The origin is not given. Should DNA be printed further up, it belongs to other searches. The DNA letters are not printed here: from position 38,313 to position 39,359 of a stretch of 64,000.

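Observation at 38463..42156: SPARTA-type short pAgo system with an extra, tightly linked third gene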

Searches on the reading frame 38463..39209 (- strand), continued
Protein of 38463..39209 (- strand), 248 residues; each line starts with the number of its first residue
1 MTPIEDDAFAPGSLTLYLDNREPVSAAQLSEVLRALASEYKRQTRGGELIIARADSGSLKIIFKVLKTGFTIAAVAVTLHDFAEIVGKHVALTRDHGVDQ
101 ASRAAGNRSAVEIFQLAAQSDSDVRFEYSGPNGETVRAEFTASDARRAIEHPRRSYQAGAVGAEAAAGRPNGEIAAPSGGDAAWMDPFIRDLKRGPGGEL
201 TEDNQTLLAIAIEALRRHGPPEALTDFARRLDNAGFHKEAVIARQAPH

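Call 44: fold_search(model_id=the predicted structure, library=pdb)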
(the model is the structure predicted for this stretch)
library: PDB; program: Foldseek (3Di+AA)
matches with E <= 10: 772; with E <= 0.001: 0
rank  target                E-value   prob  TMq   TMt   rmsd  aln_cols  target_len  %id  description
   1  5j30_XY               1.4e-02  0.57  0.20  0.20  23.5       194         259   12  Thermus thermophilus 70S termination complex containing E. coli RF1 (released 2016-10-12)
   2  2b3t_B                1.4e-02  0.44  0.18  0.15  16.9       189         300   14  Structure of complex between E. coli translation termination factor RF1 and the PrmC methyltransferase (released 2006-01-24)
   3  6gwt_v                2.6e-02  0.57  0.21  0.21  23.1       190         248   11  Cryo-EM structure of an E. coli 70S ribosome in complex with RF3-GDPCP, RF1(GAQ) and Pint-tRNA (State I) (released 2018-08-15)
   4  5j3c_QY               3.5e-02  0.41  0.20  0.19  24.3       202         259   12  Thermus thermophilus 70S termination complex containing E. coli RF1 (released 2016-10-12)
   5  4v67_AX               4.1e-02  0.20  0.16  0.12  24.5       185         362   12  Crystal structure of a translation termination complex formed with release factor RF2. (released 2014-07-09)
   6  5j4d_JA               4.6e-02  0.23  0.17  0.17  24.9       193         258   14  E. coli release factor 1 bound to the 70S ribosome in response to a pseudouridylated stop codon (released 2016-05-18)
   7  9d7r_2w               5.2e-02  0.18  0.16  0.16  25.3       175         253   14  Crystal structure of the wild-type Thermus thermophilus 70S ribosome in complex with Fva1 antimicrobial peptide, mRNA (released 2024-11-13)
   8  9mtr_1w               6.2e-02  0.28  0.19  0.19  23.2       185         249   14  Crystal structure of the wild-type Thermus thermophilus 70S ribosome in complex with mRNA, A-site GGS-mutant Release  (released 2025-06-18)
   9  2ihr                  6.5e-02  0.23  0.17  0.13  17.8       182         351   16  RF2 of Thermus thermophilus (released 2007-02-20)
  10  8akn_W                6.9e-02  0.21  0.17  0.13  24.7       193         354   13  Cryo-EM structure of the proline-rich antimicrobial peptide drosocin bound to the terminating ribosome (released 2023-03-08)
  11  1gqe                  9.8e-02  0.18  0.17  0.12  18.1       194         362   13  Polypeptide Chain Release Factor 2 (RF2) from Escherichia coli (released 2002-04-04)
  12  5j30_QY               1.0e-01  0.23  0.19  0.18  25.2       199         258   13  Thermus thermophilus 70S termination complex containing E. coli RF1 (released 2016-10-12)
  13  1zbt                  1.0e-01  0.20  0.18  0.15  17.1       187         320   11  Crystal structure of Peptide chain release factor 1 (RF-1) (SMU.1085) from Streptococcus mutans at 2.34 A resolution (released 2005-05-03)
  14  9fy1_8                1.0e-01  0.10  0.14  0.14  24.5       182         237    8  Structure of CliM-stalled Bacillus subtilis 70S ribosome with release factor bound in the A-site (released 2026-01-14)
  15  4v5j_AY               1.2e-01  0.23  0.19  0.14  25.4       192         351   13  Structure of the 70S ribosome bound to Release factor 2 and a substrate analog provides insights into catalysis of pe (released 2014-07-09)
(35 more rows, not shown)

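Call 45: fold_search(model_id=the predicted structure, library=viral)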
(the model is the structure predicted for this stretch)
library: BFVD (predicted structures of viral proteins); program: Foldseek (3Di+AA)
matches with E <= 10: 888; with E <= 0.001: 2
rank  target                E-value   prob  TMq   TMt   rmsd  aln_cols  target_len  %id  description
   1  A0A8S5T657            5.2e-08  1.00  0.47  0.44   6.2       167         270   21  Uncharacterized protein [Myoviridae sp. ctLIM9]
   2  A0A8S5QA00            8.5e-04  1.00  0.41  0.29   4.6       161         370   10  DUF6575 domain-containing protein [Siphoviridae sp. ctoic9]
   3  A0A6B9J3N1            3.4e-02  0.94  0.28  0.54   5.6       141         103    9  Uncharacterized protein [Rhizobium phage RL2RES]
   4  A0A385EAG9            3.6e-02  0.60  0.26  0.30  15.9       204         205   13  Uncharacterized protein [Caulobacter phage CcrPW]
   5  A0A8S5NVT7            5.1e-02  0.97  0.31  0.24   6.6       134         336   13  Uncharacterized protein [Myoviridae sp. ctEBR14]
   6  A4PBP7                5.1e-02  0.41  0.28  0.12  25.3       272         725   11  Non-structural protein 4 [Rice gall dwarf virus]
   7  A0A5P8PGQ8            5.4e-02  0.09  0.11  0.14  18.9       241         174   13  (no name in the UniProt tables at hand)
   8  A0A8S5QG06            6.1e-02  0.54  0.24  0.33  15.8       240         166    7  Uncharacterized protein [Myoviridae sp. ctdNl2]
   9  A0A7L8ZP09            7.2e-02  0.41  0.18  0.32   9.1       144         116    6  Uncharacterized protein [Erwinia phage pEa_SNUABM_47]
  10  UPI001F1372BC         7.2e-02  0.18  0.17  0.16  15.5       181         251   11  (no name look-up for this kind of identifier)
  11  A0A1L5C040            8.6e-02  0.44  0.22  0.35   8.9       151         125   10  Uncharacterized protein [Aquamicrobium phage P14]
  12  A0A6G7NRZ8            9.1e-02  0.28  0.26  0.12  19.8       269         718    9  (no name in the UniProt tables at hand)
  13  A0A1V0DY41            1.0e-01  0.41  0.24  0.34  10.6       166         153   10  Uncharacterized protein [Dinoroseobacter phage vB_DshS-R5C]
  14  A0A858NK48            1.0e-01  0.20  0.22  0.21  21.2       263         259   10  (no name in the UniProt tables at hand)
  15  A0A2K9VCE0            1.0e-01  0.18  0.17  0.27   8.7       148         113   11  Uncharacterized protein [Lactobacillus phage Bacchae]
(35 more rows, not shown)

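Call 46: search_protein_families(library=pfam, alignment_id=A2, max_evalue=1)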
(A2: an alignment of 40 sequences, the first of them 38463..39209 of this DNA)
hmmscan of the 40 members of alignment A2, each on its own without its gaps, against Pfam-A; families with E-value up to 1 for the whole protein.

A. member 1, window:38463-39209:- (248 aa): 0 families

B. families by the number of members that match (of 40 scanned): 41 families (the first 25 are shown)
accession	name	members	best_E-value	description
PF11836.14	Phage_TAC_11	2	0.0021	Phage tail tube protein, GTA-gp10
PF00381.24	PTS-HPr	2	0.018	PTS HPr component phosphorylation site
PF13280.12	WYL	2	0.036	WYL domain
PF24828.1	DUF7713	2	0.14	Domain of unknown function (DUF7713)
PF16460.11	Phage_TTP_11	1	0.00048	Phage tail tube, TTP, lambda-like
PF17855.7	MCM_lid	1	0.0042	MCM AAA-lid domain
PF24619.1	Ig_SibA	1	0.0054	SibA-like, immunoglobulin-like domain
PF13152.11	DUF3967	1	0.0056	Protein of unknown function (DUF3967)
PF01418.23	HTH_6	1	0.008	Helix-turn-helix domain, rpiR family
PF16365.12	EutK_C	1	0.018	Ethanolamine utilization protein EutK C-terminus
PF11693.13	DUF2990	1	0.022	Protein of unknown function (DUF2990)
PF01337.24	Barstar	1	0.024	Barstar (barnase inhibitor)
PF24393.1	Pepco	1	0.026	Pepco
PF07078.16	FYTT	1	0.027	Forty-two-three protein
PF11864.13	DUF3384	1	0.027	Domain of unknown function (DUF3384)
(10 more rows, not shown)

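Call 47: search_protein_families(library=phrogs, alignment_id=A2, max_evalue=0.01)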
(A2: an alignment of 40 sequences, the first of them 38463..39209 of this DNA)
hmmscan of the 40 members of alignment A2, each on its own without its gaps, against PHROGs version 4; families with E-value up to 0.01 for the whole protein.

A. member 1, window:38463-39209:- (248 aa): 0 families

B. families by the number of members that match (of 40 scanned): 2 families
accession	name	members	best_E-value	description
phrog_9226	-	12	6.2e-07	-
phrog_16682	-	1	0.0072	-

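Call 48: search_dna_similar(query=window:38463-39209:-, collection=phages, mode=protein, max_evalue=0.01, max_rows=20)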
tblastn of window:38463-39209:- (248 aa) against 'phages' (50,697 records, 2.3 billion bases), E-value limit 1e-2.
No match.

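Call 49: search_dna_similar(query=P0159, collection=plasmids, mode=protein, max_evalue=0.001, max_rows=30)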
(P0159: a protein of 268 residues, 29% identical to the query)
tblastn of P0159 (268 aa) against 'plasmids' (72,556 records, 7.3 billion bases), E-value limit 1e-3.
Records with a match: 4; places in all: 4; records where one place covers at least 80% of the query: 4.
Best place of each record, by identity: <60% 4.
By first word of the organism name: Sinorhizobium 4.
By predicted mobility (MOB-suite, as given by PLSDB): conjugative 4.
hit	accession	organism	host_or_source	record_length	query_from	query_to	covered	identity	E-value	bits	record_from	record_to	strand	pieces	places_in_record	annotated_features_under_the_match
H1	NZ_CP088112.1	Sinorhizobium medicae WSM1115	cell culture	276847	13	252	90%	31.5%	5e-12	73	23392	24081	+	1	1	hypothetical protein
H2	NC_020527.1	Sinorhizobium meliloti 2011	-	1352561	13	252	90%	28.2%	5e-10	67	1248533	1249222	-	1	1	none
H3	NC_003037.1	Sinorhizobium meliloti 1021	-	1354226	13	252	90%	28.2%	5e-10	67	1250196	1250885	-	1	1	none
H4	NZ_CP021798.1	Sinorhizobium meliloti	Medicago sativa,Single Cell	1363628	13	252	90%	28.2%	5e-10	67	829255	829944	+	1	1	none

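Call 50: get_annotated_region(hit=H1, flank=9000)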
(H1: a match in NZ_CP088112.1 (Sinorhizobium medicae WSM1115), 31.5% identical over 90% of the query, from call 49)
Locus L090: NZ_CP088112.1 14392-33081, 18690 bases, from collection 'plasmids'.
description: Sinorhizobium medicae WSM1115 plasmid pWSM1115_3, complete sequence
organism: Sinorhizobium medicae WSM1115 (NCBI taxid 935558)
taxonomy: Bacteria; Pseudomonadota; Alphaproteobacteria; Hyphomicrobiales; Rhizobiaceae; Sinorhizobium; Sinorhizobium medicae; Sinorhizobium medicae WSM1115
host: -; source: cell culture; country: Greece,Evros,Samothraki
typing (MOB-suite, as given by PLSDB): conjugative; replicon rep_cluster_287; relaxase MOBP; mating-pair formation MPF_T
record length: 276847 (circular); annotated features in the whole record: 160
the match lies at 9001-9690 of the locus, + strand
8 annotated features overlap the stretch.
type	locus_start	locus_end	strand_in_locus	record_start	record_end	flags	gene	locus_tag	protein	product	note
CDS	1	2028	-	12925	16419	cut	-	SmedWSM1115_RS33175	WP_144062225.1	serine/threonine-protein kinase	-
CDS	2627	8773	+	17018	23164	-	-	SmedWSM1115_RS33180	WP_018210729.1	hypothetical protein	-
CDS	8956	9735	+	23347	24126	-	-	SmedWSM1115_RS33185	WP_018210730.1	hypothetical protein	-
CDS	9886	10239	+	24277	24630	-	-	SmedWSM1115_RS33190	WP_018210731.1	hypothetical protein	-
CDS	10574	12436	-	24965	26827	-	-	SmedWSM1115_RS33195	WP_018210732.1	serine protease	GO:0006508 - proteolysis [Evidence IEA]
CDS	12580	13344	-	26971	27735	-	-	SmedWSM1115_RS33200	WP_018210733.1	DUF2726 domain-containing protein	-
CDS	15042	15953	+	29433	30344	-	-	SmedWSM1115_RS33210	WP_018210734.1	HNH endonuclease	-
CDS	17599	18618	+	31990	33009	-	-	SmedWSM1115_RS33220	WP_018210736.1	DUF3616 domain-containing protein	-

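Call 51: get_annotated_region(hit=H3, flank=9000)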
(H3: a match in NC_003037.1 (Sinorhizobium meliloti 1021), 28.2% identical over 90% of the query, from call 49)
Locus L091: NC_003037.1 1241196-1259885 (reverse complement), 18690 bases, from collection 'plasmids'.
description: Sinorhizobium meliloti 1021 plasmid pSymA, complete sequence
organism: Sinorhizobium meliloti 1021 (NCBI taxid 266834)
taxonomy: Bacteria; Pseudomonadota; Alphaproteobacteria; Hyphomicrobiales; Rhizobiaceae; Sinorhizobium; Sinorhizobium meliloti; Sinorhizobium meliloti 1021
host: -; source: -; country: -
typing (MOB-suite, as given by PLSDB): conjugative; relaxase MOBQ; mating-pair formation MPF_T
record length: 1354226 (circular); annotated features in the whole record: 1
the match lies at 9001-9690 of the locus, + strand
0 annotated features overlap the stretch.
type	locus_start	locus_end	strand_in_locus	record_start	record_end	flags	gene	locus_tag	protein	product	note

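Call 66: search_protein_families(library=pfam, proteins=[L090:2627-8773:+, L091:7066-8730:-], max_evalue=0.001)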
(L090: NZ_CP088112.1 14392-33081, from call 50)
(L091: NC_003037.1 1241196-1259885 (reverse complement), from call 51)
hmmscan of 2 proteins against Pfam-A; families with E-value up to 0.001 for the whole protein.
L090:2627-8773:+ (2048 aa): 0 families

L091:7066-8730:- (554 aa): 0 families

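Call 71: search_solved_structures(query=A2, max_evalue=10)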
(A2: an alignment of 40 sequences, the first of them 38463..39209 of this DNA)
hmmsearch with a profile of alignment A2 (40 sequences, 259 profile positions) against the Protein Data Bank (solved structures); distinct sequences matched with E-value up to 10: 8.
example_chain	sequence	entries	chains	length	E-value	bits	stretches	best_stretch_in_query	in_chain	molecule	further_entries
7udk_A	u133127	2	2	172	0.0012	21.6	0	190-219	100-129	Designed helical repeat protein (DHR) RPB_LRP2_R4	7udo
37tt_A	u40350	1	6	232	0.037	16.8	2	175-227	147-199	Z4 c3ii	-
5cwj_A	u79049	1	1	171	0.13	15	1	171-227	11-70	Designed helical repeat protein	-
5h78_A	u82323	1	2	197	0.32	13.7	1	177-231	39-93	cAMP-dependent protein kinase type II-alpha regulatory subunit,DHR14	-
8sk7_X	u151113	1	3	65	0.33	13.7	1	79-126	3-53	HA_20 minibinder (RFdiffusion-designed)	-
5h7c_A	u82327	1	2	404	0.35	13.6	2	166-231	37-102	Immunoglobulin G-binding protein A, DHR14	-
5cwh_A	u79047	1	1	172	0.41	13.3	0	157-230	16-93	Designed helical repeat protein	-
6xh5_A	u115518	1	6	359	0.65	12.7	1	169-227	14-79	helical fusion design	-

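Call 74: search_protein_families(library=pfam, proteins=[L001:5-901:+], max_evalue=0.001)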
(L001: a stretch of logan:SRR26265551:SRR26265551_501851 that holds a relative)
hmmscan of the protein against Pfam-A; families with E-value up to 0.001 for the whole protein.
L001:5-901:+ (298 aa): 2 families
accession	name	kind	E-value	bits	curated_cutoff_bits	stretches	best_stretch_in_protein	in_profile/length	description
PF00501.34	AMP-binding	-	3.3e-25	89.2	29.9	1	6-151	243-384/384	AMP-binding enzyme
PF13193.12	AMP-binding_C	-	2.3e-12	48.1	24.5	1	200-275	1-76/76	AMP-binding enzyme C-terminal domain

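Call 77: search_dna_similar(query=P0159, collection=phages, mode=protein, max_evalue=0.01, max_rows=20)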
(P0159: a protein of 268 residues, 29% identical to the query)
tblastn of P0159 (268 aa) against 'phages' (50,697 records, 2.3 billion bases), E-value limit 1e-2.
No match.

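Call 78: search_dna_similar(query=P0137, collection=phages, mode=protein, max_evalue=0.01, max_rows=20)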
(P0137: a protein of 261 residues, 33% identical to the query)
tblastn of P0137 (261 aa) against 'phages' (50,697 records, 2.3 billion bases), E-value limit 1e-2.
No match.

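Call 79: search_dna_similar(query=P0137, collection=plasmids, mode=protein, max_evalue=0.001, max_rows=30)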
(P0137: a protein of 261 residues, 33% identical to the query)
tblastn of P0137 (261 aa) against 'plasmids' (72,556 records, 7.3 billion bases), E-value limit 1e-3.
Records with a match: 4; places in all: 4; records where one place covers at least 80% of the query: 4.
Best place of each record, by identity: <60% 4.
By first word of the organism name: Sinorhizobium 4.
By predicted mobility (MOB-suite, as given by PLSDB): conjugative 4.
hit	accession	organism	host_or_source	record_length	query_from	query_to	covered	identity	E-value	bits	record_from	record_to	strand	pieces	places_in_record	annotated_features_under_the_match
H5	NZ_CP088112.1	Sinorhizobium medicae WSM1115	cell culture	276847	2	252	96%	29.2%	2e-7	59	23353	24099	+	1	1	hypothetical protein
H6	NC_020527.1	Sinorhizobium meliloti 2011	-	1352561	15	259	94%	26.8%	3e-7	58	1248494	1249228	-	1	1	none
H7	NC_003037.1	Sinorhizobium meliloti 1021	-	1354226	15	259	94%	26.8%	3e-7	58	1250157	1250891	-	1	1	none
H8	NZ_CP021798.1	Sinorhizobium meliloti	Medicago sativa,Single Cell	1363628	15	259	94%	26.8%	3e-7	58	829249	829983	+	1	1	none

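Call 80: search_protein_families(library=padloc, alignment_id=A2, max_evalue=0.01)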
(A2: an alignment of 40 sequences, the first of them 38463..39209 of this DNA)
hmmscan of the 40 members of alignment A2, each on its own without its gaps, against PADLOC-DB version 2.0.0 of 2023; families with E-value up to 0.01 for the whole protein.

A. member 1, window:38463-39209:- (248 aa): 0 families

B. families by the number of members that match (of 40 scanned): 3 families
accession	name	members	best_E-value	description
PDLC01457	WYL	1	0.0015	"CAS-I,CAS-II,CAS-III,CAS-IV,CAS-V,CAS-VI; associated_signaling"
PDLC00400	SduA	1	0.0054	DUF4263 domain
PDLC01850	CARF3--CARF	1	0.0094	-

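Call 81: search_protein_families(library=ncbifam, alignment_id=A2, max_evalue=0.01)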
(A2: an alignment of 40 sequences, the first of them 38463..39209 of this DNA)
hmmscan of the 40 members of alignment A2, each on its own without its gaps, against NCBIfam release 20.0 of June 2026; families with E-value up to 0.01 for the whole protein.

A. member 1, window:38463-39209:- (248 aa): 0 families

B. families by the number of members that match (of 40 scanned): 2 families
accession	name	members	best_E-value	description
NF002635.0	PRK02304.1-4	1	0.0027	adenine phosphoribosyltransferase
NF002868.0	PRK03180.1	1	0.0046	ATP-dependent DNA ligase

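Call 92: find_encoding_contigs(protein=window:38463-39209:-, flank=3000, max_places=5)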
Protein window:38463-39209:- (248 aa): 4 contigs read that carry it; 2 places shown.
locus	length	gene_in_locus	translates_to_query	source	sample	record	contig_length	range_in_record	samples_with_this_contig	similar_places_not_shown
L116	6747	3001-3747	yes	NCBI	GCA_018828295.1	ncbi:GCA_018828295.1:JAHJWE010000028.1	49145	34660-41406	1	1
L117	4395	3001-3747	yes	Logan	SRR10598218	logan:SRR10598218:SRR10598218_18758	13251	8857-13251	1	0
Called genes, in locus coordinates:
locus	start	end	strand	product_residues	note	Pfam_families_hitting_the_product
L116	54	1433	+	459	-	PF13676:TIR_2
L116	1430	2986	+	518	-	-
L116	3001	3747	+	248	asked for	-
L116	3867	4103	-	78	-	PF05866:RusA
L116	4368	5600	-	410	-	PF00589:Phage_integrase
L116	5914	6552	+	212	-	-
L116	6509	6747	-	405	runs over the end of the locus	-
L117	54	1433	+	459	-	PF13676:TIR_2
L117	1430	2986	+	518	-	-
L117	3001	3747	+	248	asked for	-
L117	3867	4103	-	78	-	PF05866:RusA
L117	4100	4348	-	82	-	-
